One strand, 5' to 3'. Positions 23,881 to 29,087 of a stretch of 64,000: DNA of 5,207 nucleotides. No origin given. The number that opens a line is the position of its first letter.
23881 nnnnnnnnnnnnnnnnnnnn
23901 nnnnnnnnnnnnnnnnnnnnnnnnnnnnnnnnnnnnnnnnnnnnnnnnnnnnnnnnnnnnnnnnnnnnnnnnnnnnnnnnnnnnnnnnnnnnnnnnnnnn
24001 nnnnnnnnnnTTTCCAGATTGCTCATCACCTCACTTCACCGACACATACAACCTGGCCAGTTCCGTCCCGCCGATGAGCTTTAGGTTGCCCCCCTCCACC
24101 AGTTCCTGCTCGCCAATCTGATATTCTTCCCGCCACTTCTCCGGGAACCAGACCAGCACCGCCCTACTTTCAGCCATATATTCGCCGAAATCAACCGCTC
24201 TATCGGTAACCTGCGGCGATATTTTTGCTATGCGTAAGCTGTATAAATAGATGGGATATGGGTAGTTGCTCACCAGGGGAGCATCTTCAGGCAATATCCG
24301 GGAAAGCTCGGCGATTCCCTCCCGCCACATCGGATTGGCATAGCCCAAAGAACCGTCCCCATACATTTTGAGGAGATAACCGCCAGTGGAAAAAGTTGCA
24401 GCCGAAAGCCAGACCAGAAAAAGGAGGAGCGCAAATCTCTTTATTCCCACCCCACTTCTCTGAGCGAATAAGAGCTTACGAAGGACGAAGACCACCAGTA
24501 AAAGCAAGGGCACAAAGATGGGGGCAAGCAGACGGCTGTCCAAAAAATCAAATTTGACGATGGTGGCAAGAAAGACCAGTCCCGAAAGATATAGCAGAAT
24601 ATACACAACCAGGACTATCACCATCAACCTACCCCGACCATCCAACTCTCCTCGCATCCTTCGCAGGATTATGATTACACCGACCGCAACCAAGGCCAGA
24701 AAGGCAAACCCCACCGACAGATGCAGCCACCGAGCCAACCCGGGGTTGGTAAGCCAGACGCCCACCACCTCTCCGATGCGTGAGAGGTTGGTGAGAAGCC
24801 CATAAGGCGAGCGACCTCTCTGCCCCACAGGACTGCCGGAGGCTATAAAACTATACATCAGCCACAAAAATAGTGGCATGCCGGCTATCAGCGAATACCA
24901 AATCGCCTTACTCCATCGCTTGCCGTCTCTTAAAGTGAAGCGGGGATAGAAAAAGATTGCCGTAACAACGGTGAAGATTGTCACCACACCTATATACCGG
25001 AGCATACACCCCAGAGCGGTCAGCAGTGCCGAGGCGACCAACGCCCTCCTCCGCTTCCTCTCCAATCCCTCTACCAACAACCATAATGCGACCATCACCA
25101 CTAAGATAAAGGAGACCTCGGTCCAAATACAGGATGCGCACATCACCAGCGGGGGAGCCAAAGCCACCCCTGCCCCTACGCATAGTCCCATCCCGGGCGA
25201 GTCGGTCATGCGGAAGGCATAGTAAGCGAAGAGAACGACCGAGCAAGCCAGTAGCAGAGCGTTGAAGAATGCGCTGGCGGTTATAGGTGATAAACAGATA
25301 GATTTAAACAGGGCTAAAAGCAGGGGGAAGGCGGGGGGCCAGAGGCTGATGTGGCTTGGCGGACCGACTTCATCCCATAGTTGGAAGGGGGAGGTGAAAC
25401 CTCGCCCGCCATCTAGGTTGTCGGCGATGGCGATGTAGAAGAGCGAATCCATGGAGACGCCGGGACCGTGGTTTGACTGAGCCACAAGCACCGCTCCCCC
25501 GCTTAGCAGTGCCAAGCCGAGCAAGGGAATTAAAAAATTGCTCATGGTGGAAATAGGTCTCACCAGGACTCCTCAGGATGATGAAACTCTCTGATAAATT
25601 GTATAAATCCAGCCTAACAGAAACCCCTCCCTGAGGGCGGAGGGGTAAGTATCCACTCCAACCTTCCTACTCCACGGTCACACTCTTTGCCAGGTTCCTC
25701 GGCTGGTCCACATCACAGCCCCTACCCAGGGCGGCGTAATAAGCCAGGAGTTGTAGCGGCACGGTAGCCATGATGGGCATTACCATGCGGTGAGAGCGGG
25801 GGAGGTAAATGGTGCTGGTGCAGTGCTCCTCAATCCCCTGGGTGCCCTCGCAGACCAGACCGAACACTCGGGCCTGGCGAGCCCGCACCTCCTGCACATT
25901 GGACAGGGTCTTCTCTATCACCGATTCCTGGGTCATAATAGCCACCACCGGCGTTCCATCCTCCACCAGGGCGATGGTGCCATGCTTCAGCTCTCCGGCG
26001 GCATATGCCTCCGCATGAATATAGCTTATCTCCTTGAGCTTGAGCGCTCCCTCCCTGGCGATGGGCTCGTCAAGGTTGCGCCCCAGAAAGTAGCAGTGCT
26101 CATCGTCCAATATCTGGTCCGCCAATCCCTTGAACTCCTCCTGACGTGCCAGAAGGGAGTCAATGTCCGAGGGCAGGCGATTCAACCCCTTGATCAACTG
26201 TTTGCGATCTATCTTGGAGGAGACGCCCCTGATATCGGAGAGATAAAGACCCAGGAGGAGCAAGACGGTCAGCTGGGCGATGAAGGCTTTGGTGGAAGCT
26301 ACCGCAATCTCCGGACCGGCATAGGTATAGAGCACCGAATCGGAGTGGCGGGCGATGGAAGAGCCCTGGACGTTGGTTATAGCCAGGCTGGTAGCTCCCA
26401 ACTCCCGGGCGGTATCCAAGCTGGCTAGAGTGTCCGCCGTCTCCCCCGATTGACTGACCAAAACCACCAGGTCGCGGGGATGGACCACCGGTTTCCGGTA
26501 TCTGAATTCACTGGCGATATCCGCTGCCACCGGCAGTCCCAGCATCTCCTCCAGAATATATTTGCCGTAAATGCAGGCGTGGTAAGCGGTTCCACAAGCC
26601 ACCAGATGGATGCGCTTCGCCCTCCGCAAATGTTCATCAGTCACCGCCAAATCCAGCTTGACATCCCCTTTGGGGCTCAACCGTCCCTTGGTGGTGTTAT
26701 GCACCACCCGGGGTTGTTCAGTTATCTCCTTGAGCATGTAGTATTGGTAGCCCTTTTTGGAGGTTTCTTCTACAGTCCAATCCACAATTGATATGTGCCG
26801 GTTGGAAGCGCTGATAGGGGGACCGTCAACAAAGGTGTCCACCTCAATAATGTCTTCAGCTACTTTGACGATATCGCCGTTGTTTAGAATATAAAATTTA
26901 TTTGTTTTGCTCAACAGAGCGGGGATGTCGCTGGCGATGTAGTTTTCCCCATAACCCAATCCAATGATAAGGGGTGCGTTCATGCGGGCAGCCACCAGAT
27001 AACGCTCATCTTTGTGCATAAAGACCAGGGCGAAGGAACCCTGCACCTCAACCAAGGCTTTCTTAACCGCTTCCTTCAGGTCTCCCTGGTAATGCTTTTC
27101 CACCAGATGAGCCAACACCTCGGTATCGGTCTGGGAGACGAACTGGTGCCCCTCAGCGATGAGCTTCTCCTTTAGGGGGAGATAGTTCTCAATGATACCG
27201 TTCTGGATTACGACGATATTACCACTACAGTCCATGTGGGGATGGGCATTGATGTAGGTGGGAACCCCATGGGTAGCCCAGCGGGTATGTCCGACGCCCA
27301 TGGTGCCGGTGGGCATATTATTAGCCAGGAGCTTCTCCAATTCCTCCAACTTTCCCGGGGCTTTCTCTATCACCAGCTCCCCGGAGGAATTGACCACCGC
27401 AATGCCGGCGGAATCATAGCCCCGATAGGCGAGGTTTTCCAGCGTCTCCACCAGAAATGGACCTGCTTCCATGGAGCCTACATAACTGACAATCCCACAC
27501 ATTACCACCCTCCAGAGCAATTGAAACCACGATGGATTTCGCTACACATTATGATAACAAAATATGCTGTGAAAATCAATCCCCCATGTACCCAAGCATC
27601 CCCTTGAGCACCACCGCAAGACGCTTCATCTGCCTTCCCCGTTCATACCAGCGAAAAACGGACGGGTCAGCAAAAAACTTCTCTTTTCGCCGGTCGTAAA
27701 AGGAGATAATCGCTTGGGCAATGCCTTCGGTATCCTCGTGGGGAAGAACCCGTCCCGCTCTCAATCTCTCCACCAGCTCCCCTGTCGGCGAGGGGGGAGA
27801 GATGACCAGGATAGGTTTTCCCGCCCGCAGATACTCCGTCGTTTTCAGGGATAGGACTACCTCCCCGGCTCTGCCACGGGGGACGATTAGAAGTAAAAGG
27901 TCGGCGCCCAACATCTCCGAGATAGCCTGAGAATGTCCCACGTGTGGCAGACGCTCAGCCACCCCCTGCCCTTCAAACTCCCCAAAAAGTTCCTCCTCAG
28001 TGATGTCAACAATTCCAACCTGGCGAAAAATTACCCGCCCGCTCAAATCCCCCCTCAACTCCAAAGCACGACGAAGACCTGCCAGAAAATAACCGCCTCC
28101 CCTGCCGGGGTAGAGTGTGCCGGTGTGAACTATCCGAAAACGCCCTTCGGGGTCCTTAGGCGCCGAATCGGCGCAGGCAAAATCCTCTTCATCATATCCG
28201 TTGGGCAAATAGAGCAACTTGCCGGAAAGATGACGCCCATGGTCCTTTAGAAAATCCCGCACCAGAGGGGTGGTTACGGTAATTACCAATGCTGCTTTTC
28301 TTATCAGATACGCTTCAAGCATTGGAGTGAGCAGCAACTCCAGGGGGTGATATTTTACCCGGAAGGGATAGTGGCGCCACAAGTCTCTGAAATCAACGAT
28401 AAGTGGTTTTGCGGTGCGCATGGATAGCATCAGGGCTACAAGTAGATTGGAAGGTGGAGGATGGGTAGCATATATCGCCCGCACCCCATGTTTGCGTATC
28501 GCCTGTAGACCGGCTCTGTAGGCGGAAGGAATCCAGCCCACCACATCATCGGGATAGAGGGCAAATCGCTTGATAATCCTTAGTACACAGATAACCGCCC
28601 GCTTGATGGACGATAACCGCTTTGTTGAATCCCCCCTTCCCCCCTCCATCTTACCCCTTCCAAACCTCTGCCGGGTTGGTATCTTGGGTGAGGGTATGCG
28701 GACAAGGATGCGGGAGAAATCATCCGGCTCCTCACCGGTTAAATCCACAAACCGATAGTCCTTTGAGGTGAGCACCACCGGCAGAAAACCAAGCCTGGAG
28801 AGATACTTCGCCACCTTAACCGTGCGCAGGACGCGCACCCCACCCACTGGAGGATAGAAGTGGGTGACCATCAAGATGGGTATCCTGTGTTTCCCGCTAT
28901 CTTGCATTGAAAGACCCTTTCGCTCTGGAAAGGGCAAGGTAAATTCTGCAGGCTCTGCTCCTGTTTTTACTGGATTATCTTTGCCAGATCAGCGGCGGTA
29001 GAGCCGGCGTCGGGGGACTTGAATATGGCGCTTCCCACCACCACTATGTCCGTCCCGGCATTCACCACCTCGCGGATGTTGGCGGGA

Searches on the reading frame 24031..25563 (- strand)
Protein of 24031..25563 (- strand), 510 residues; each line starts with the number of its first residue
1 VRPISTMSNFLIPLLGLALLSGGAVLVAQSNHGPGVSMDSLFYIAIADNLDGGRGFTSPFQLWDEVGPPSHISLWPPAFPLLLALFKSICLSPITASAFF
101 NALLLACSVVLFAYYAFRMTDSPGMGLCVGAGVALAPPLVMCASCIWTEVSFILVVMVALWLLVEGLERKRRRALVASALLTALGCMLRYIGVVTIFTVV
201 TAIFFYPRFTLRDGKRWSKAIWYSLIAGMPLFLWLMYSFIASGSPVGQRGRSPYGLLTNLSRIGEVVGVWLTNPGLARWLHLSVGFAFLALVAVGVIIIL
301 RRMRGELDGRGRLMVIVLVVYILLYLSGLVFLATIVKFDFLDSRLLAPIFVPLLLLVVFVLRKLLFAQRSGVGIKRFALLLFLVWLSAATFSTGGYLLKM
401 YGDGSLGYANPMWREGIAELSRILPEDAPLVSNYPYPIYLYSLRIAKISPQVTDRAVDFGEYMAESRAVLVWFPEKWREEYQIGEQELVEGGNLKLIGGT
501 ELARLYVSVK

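Call 26: search_protein_families(library=pfam, proteins=[window:24031-25563:-], max_evalue=0.001)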
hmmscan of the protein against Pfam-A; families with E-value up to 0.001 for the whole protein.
window:24031-25563:- (510 aa): 1 family
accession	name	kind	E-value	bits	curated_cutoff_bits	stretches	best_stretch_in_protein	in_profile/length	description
PF13231.12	PMT_2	-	3.5e-05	24.5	26.1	1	76-234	3-160/160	Dolichyl-phosphate-mannose-protein mannosyltransferase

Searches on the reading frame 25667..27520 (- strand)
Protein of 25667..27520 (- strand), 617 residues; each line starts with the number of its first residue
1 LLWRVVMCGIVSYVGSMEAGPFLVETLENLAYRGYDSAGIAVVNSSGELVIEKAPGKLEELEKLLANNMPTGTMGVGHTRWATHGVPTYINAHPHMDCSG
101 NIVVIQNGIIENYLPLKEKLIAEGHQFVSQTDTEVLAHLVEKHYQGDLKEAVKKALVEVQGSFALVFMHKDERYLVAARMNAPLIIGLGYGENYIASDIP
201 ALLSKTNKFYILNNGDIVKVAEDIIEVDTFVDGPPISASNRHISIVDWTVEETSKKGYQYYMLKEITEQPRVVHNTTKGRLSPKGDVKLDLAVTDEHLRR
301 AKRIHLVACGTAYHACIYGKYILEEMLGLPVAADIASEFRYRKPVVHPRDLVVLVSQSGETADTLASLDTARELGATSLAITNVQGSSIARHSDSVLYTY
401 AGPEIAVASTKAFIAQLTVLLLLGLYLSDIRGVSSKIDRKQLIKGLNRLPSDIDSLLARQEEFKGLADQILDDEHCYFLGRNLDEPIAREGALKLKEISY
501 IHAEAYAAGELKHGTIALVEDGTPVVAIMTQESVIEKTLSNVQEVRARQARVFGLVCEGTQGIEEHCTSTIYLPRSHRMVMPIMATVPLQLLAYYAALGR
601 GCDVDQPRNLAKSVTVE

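Call 26: search_protein_families(library=pfam, proteins=[window:25667-27520:-], max_evalue=0.001)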
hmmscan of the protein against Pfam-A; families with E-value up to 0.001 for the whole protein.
window:25667-27520:- (617 aa): 3 families
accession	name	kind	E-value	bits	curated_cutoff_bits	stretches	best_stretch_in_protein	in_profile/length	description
PF01380.27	SIS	-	1.4e-57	193.5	25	2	297-423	1-128/131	SIS domain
PF13522.11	GATase_6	-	2.3e-18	66.9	27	1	71-197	9-129/130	Glutamine amidotransferase domain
PF13537.11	GATase_7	-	2.5e-16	60.3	25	1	93-203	14-122/123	Glutamine amidotransferase domain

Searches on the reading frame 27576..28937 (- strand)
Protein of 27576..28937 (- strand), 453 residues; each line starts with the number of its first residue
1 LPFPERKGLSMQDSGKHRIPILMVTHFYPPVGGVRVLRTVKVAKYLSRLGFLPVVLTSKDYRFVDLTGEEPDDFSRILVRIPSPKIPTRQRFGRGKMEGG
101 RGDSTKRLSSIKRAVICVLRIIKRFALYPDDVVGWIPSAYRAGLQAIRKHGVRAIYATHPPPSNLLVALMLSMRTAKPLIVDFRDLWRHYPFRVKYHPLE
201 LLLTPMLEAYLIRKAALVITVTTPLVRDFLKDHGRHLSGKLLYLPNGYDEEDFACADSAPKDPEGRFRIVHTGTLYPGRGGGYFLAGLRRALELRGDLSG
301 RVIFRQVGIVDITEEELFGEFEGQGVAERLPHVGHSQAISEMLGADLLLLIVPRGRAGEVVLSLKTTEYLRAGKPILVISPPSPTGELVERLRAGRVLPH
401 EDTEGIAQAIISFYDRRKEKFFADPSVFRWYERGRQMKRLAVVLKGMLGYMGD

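Call 26: search_protein_families(library=pfam, proteins=[window:27576-28937:-], max_evalue=0.001)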
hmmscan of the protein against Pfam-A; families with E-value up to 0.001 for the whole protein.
window:27576-28937:- (453 aa): 3 families
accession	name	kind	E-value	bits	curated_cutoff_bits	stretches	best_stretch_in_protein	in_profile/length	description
PF13579.12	Glyco_trans_4_4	-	9.3e-09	36.3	29.7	1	126-247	46-158/158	Glycosyl transferase 4-like domain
PF13439.12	Glyco_transf_4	-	3e-06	27.8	28.5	1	120-251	41-169/170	Glycosyltransferase Family 4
PF13692.12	Glyco_trans_1_4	-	0.00042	21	27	1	267-414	2-140/142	Glycosyl transferases group 1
